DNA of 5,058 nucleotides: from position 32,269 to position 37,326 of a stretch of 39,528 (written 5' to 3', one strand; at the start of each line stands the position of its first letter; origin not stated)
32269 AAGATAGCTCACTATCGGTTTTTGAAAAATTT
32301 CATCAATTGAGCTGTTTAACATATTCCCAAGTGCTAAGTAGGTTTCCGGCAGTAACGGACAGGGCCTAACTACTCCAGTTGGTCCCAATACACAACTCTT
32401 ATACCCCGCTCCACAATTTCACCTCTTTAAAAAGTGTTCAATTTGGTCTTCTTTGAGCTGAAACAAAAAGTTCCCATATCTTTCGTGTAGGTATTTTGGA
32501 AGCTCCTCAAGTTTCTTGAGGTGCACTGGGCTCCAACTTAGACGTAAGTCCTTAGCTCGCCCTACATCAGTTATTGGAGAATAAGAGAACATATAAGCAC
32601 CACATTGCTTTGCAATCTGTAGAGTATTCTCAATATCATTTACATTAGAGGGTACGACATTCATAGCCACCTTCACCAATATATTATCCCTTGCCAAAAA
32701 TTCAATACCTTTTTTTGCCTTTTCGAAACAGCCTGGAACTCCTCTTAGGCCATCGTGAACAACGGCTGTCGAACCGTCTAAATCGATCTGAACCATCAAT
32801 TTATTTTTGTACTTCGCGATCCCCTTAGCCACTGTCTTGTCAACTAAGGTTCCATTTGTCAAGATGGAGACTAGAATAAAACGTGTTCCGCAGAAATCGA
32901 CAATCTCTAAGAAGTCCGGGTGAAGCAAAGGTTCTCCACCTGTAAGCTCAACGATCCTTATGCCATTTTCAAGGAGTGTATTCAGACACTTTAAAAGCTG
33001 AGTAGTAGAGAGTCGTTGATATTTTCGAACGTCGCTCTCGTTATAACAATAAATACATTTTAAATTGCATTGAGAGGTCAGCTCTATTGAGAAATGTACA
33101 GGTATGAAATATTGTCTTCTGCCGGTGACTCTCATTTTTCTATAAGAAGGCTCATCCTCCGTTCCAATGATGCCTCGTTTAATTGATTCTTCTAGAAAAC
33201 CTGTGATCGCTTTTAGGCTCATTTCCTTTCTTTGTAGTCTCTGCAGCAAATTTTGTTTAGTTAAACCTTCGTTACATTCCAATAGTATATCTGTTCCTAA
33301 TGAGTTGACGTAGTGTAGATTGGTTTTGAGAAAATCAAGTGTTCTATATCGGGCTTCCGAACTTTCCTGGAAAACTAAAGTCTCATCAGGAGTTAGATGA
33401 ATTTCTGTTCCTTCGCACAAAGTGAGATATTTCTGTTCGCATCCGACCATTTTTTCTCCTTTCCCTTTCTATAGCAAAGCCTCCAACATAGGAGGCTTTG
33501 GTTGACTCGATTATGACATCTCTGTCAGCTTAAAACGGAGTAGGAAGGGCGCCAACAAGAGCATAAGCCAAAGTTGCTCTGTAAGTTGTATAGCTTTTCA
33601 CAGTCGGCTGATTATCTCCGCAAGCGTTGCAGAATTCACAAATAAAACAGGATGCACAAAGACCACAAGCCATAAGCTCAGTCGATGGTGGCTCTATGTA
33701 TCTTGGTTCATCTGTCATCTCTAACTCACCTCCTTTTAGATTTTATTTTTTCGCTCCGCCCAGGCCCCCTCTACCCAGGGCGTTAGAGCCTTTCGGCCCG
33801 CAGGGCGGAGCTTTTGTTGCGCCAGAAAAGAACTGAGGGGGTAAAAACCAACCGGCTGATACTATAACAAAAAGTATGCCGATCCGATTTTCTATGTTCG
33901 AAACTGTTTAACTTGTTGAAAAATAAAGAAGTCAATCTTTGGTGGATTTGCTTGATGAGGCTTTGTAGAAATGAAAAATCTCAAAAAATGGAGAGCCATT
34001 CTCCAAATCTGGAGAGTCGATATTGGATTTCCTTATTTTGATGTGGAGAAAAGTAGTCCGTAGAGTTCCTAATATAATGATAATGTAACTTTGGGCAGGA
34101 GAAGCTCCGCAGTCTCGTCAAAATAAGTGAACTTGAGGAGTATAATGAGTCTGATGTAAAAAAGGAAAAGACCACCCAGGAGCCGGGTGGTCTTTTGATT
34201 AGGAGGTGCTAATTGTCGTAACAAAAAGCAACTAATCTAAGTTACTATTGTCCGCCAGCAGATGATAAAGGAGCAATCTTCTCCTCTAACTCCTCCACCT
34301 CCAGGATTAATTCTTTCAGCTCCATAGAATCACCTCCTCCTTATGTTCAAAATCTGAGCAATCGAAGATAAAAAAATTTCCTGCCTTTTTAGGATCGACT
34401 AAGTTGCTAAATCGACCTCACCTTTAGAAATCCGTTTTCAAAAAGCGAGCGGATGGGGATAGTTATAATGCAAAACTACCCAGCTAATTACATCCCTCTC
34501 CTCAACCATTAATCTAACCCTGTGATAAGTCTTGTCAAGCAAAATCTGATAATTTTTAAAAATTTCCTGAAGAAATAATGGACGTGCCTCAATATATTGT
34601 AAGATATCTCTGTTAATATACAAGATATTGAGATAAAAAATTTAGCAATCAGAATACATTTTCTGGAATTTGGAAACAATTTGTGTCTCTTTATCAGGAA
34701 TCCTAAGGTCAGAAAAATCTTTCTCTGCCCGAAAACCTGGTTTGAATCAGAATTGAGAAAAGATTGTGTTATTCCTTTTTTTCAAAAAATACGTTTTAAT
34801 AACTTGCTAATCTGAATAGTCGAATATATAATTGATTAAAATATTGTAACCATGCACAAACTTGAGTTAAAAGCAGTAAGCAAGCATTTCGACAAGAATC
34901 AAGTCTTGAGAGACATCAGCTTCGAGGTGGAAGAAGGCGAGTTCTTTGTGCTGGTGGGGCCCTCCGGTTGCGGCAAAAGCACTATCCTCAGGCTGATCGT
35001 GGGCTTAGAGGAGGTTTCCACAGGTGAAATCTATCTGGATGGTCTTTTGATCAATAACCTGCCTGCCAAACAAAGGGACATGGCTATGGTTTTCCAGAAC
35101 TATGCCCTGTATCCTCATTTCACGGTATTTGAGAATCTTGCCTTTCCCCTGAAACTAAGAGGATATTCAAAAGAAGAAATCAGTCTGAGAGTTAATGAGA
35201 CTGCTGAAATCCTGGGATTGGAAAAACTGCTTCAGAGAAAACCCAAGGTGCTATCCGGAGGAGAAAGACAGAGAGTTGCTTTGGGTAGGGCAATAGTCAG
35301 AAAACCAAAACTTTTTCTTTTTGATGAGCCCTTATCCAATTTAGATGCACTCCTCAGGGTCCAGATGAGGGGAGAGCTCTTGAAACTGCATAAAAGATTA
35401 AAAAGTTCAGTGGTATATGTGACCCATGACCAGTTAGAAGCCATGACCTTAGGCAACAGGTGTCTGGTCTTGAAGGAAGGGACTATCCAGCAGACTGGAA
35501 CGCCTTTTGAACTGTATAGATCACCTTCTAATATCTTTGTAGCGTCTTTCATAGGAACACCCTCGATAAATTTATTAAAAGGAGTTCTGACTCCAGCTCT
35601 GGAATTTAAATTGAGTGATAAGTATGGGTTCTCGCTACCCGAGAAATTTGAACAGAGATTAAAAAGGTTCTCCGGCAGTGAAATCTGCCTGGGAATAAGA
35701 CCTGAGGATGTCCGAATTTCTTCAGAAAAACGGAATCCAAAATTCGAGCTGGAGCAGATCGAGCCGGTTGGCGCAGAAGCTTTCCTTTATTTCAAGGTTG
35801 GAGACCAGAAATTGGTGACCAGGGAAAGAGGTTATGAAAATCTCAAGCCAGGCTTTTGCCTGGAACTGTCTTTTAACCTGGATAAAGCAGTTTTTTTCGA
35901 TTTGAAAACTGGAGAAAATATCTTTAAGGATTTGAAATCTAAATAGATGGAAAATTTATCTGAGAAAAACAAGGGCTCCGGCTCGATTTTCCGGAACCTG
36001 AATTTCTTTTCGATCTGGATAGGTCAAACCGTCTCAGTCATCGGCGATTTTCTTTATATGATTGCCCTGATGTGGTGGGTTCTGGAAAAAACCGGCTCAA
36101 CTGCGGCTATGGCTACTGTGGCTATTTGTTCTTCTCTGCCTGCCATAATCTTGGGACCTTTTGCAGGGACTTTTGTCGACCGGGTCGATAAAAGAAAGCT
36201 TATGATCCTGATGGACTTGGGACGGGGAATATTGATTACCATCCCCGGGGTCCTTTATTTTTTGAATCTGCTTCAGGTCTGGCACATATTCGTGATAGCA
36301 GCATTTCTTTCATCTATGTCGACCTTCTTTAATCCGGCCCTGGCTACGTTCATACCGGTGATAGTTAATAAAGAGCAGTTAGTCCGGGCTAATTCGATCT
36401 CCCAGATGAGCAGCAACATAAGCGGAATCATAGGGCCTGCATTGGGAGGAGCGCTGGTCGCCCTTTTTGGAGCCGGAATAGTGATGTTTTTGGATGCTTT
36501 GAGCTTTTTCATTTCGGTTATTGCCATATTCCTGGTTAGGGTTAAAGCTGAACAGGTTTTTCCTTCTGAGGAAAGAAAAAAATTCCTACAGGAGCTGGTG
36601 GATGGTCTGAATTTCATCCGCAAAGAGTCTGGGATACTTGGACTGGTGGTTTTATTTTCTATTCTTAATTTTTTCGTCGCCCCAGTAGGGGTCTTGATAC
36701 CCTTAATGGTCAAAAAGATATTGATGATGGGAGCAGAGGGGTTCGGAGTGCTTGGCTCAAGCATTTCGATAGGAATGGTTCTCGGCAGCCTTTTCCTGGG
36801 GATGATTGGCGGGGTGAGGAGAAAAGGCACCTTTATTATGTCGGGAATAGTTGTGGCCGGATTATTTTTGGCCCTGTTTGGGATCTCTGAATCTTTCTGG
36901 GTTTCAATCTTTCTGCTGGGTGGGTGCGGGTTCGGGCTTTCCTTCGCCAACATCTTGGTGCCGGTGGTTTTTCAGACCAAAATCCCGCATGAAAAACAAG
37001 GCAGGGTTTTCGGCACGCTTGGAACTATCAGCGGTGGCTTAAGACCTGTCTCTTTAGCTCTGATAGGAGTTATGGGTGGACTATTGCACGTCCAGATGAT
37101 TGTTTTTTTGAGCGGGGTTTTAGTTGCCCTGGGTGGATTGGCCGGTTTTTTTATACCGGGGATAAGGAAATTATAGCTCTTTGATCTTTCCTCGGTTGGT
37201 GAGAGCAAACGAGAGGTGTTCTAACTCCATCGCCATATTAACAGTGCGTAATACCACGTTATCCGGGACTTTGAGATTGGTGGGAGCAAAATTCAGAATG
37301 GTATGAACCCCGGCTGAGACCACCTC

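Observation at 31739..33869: Apparently unclassified RiPP locus: 62-aa precursor with a (C-x-x)5-C cysteine ladder next to an RRE-radical SAM-SPASM maturase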

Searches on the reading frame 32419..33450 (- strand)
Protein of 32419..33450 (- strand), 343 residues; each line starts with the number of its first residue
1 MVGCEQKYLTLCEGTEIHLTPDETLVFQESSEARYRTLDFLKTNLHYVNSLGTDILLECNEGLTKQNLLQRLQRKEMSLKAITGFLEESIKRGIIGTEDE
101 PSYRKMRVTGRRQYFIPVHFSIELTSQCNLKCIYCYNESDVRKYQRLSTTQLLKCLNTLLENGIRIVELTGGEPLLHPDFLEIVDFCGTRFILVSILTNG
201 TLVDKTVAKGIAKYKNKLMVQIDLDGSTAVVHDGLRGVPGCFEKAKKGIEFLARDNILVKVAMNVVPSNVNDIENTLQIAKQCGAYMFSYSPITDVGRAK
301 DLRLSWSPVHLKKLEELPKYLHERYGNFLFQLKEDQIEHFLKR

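Call 5: search_protein_families(library=pfam, proteins=[window:32419-33450:-], max_evalue=0.1)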
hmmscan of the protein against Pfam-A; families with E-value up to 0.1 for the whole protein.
window:32419-33450:- (343 aa): 2 families
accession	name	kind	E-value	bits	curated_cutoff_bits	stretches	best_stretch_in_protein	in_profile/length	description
PF04055.27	Radical_SAM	-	2.6e-22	80.2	29.5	1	122-278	1-164/166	Radical SAM superfamily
PF13353.11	Fer4_12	-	2.7e-07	31.4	22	1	125-223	12-110/137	4Fe-4S single cluster domain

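Call 6: search_protein_families(library=ncbifam, proteins=[window:32419-33450:-], max_evalue=0.1)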
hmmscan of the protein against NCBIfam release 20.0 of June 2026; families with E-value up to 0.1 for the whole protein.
window:32419-33450:- (343 aa): 96 families (the best 25 are shown)
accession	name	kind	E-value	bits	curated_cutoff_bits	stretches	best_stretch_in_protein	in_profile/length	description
NF012164.0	AlbA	equivalog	2e-44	151.8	850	1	90-302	85-297/442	subtilosin maturase AlbA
TIGR03962.1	mycofact_rSAM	equivalog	9.5e-33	113.8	265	1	116-302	10-194/339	mycofactocin radical SAM maturase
TIGR04545.1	rSAM_ahbD_hemeb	equivalog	1.9e-32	113.1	500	1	122-339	4-219/339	heme b synthase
TIGR04250.1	SCM_rSAM_ScmE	equivalog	2.9e-29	102.1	400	1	119-278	4-163/358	SynChlorMet cassette radical SAM/SPASM protein ScmE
TIGR04403.1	rSAM_skfB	equivalog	9.6e-29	100.4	300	1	104-301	90-286/402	sporulation killing factor system radical SAM maturase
TIGR04251.1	SCM_rSAM_ScmF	equivalog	9.9e-29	100.8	400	1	123-321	9-210/353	SynChlorMet cassette radical SAM/SPASM protein ScmF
TIGR04054.1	rSAM_NirJ1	equivalog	1e-27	96.8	650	1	122-282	40-199/387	putative heme d1 biosynthesis radical SAM protein NirJ1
NF050035.1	rSAM_WgK_link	exception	2.8e-27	95.7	650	1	111-303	2-194/367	radical SAM/SPASM peptide maturase WgkB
TIGR04051.1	rSAM_NirJ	equivalog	1.1e-26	93.7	515.45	1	123-303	7-186/354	heme d1 biosynthesis radical SAM protein NirJ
TIGR04055.1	rSAM_NirJ2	equivalog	2.4e-25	89.8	500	1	121-303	3-184/326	putative heme d1 biosynthesis radical SAM protein NirJ2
TIGR04546.1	rSAM_ahbC_deAc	equivalog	1.3e-24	86.7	650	1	123-282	44-202/390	12,18-didecarboxysiroheme deacetylase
TIGR04053.2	TIGR04053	equivalog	1.9e-24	86.6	395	1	120-334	10-223/366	TIGR04053 family radical SAM/SPASM domain-containing protein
NF045574.1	sacti_mat_StsB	exception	2.4e-24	86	625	1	124-300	102-276/466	StsB family radical SAM/SPASM domain sactipeptide maturase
TIGR04303.1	GeoRSP_rSAM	equivalog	6.4e-22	78.5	400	1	123-286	10-170/325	GeoRSP system radical SAM/SPASM protein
TIGR03961.1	rSAM_PTO1314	hypoth_equivalog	1.1e-21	77.5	306.05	1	115-284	20-182/332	PTO1314 family radical SAM protein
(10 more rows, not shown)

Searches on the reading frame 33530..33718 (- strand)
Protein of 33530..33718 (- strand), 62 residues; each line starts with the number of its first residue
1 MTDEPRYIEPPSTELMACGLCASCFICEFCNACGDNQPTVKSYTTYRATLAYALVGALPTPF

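Call 5: search_protein_families(library=pfam, proteins=[window:33530-33718:-], max_evalue=0.1)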
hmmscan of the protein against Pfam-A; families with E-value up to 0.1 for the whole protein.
window:33530-33718:- (62 aa): 0 families

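Call 6: search_protein_families(library=ncbifam, proteins=[window:33530-33718:-], max_evalue=0.1)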
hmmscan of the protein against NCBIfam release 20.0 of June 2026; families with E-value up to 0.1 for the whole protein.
window:33530-33718:- (62 aa): 0 families

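Call 8: find_homologous_proteins(query=window:33533-33718:-, max_evalue=10)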
Query seq(62 aa) (62 aa): 1 proteins with E <= 10 among 1 candidates.
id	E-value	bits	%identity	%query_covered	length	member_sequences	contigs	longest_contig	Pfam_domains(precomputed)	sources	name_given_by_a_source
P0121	1.1e-29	119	82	100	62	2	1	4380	-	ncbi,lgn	-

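Call 11: find_encoding_contigs(protein=P0121, flank=10000)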
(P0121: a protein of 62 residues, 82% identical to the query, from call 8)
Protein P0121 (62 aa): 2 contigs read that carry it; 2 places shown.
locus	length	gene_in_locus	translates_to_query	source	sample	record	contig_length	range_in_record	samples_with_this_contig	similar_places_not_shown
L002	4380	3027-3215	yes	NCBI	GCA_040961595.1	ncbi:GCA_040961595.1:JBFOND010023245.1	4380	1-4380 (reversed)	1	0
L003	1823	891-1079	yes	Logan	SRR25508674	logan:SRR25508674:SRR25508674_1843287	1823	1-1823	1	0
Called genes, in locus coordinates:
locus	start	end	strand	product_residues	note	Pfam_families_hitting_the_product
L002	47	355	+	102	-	-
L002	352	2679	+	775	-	PF17874:TPR_MalT (weak), PF13424:TPR_12 (weak), PF17874:TPR_MalT, PF13424:TPR_12, PF00158:Sigma54_activat, PF14532:Sigma54_activ_2, PF25601:AAA_lid_14, PF02954:HTH_8, +7 more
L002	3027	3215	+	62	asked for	-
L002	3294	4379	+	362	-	?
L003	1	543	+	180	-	?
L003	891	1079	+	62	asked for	-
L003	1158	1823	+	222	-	?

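Call 61: search_protein_families(library=pfam, proteins=[L002:352-2679:+], max_evalue=0.00001)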
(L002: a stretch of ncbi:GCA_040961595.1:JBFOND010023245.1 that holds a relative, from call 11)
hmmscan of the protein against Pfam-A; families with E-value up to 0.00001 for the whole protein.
L002:352-2679:+ (775 aa): 12 families
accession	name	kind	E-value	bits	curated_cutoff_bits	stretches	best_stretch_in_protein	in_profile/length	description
PF00158.32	Sigma54_activat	-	3.5e-69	232.2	20.2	1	481-646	1-166/168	Sigma-54 interaction domain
PF13424.12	TPR_12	-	2e-31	108.4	30.1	3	293-364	3-76/77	Tetratricopeptide repeat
PF14532.12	Sigma54_activ_2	-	6.8e-21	75.4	25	1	486-652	5-138/138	Sigma-54 interaction domain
PF17874.7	TPR_MalT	-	3e-16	60.1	45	2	216-359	44-187/336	MalT-like TPR region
PF07719.23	TPR_2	-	7.7e-15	54.2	27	0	333-363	1-31/34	Tetratricopeptide repeat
PF25601.1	AAA_lid_14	-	2.9e-14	53.1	27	1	653-708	1-59/87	AAA+ ATPase lid domain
PF02954.25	HTH_8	-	1.2e-10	41.4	22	1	731-769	2-40/42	Bacterial regulatory protein, Fis family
PF13374.12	TPR_10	-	1.4e-08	34.9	27.5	0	261-285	11-35/42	Tetratricopeptide repeat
PF13181.12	TPR_8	-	1.7e-08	34.4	25.7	0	137-163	6-32/34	Tetratricopeptide repeat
PF00515.34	TPR_1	-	5.8e-07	29.5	27.8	0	259-281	8-30/34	Tetratricopeptide repeat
PF14938.12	SNAP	-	4.6e-06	26.8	25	0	175-317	38-179/282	Soluble NSF attachment protein, SNAP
PF13432.12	TPR_16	-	9e-06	26.5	32.7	0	23-74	8-53/65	Tetratricopeptide repeat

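Call 67: search_protein_representatives(protein=window:33533-33718:-)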
Query: 62 residues. Proteins with E-value up to 0.001 (for the whole library): 4; up to 1e-10: 1; up to 1e-30: 0. The best 4 are listed.
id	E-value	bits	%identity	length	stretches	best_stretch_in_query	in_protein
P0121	3.6e-30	118.5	82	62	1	1-62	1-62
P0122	4.3e-09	52.1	48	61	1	1-61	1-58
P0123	5.7e-07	45.4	41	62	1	1-61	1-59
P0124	1.9e-06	43.8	37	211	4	23-52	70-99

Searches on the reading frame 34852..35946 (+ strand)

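Call 61: search_protein_families(library=pfam, proteins=[window:34852-35946:+], max_evalue=0.00001)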
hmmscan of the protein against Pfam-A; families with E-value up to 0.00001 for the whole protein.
window:34852-35946:+ (364 aa): 2 families
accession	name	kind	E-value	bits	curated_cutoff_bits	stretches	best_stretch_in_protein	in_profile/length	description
PF00005.33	ABC_tran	-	4e-33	115.4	25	1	19-161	1-136/137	ABC transporter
PF13304.12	AAA_21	-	1.7e-07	32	27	0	31-70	1-52/304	AAA domain, putative AbiEii toxin, Type IV TA system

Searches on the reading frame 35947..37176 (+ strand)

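Call 61: search_protein_families(library=pfam, proteins=[window:35947-37176:+], max_evalue=0.00001)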
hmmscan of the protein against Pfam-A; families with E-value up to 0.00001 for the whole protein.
window:35947-37176:+ (409 aa): 2 families
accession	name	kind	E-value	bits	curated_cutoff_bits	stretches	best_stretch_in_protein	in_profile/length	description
PF05977.19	MFS_3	-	1.8e-37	129.5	27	1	15-402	7-392/524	Transmembrane secretion effector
PF07690.21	MFS_1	-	2e-35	122.8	33.4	1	23-363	1-340/347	Major Facilitator Superfamily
